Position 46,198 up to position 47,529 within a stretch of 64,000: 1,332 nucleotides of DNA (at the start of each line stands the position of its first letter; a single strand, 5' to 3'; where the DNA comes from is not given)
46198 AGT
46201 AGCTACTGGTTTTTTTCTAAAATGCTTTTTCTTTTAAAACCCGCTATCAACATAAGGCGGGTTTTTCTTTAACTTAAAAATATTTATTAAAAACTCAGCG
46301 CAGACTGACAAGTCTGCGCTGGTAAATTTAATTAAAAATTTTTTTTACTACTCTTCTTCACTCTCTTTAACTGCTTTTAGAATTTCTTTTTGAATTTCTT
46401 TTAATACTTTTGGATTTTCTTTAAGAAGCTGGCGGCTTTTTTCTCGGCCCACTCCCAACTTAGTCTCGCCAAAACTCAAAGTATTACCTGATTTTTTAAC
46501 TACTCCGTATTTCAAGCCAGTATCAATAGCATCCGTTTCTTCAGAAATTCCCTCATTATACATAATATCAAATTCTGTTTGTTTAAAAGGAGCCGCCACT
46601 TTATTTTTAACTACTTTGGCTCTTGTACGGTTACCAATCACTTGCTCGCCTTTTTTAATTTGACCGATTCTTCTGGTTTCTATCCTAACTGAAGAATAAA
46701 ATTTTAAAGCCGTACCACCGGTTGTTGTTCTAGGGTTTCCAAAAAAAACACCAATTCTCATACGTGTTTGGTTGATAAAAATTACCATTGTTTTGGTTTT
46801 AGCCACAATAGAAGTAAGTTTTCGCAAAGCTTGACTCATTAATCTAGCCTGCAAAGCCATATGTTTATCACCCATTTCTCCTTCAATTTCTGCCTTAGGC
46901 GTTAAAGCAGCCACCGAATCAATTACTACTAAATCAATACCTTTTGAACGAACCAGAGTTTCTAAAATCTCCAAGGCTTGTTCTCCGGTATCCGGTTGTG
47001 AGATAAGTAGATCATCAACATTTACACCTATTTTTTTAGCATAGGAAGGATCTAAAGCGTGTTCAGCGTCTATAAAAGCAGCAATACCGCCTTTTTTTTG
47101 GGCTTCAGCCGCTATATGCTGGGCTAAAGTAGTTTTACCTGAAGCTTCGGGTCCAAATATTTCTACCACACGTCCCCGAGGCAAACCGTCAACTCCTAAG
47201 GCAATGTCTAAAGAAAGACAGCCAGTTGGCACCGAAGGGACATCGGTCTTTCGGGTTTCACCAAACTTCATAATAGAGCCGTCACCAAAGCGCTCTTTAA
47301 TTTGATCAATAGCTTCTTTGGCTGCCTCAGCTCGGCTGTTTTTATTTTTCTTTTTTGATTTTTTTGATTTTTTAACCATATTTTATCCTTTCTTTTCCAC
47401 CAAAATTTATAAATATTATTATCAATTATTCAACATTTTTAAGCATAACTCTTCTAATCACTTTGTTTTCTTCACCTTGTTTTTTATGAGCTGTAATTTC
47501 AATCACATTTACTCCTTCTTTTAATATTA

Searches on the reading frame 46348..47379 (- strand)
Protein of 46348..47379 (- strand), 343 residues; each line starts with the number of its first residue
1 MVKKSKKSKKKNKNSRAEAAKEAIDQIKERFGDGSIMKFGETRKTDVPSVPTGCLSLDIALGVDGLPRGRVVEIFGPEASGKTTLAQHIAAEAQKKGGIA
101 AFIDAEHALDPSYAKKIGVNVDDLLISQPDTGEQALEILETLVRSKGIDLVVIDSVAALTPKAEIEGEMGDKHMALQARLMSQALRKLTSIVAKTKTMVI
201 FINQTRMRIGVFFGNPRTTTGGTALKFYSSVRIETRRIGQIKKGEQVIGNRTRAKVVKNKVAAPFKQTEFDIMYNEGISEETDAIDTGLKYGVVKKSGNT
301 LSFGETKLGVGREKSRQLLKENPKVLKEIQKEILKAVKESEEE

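Call 33: search_protein_families(library=pfam, proteins=[window:46348-47379:-], max_evalue=0.00001)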
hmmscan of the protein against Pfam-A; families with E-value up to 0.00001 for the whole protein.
window:46348-47379:- (343 aa): 5 families
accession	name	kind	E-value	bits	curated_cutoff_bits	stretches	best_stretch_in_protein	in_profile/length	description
PF00154.27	RecA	-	1.3e-131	438.3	27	1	20-279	3-262/262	recA bacterial DNA recombination protein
PF21096.2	RecA_C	-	2.3e-14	53.7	27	1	284-337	3-56/57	RecA C-terminal domain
PF08423.17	Rad51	-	1.3e-08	34.9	22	1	45-246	3-216/244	Rad51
PF06745.19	ATPase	-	2e-08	34.3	26.6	0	50-107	1-58/231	KaiC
PF13481.12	AAA_25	-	1.6e-06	28.3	27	0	66-205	30-190/195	AAA domain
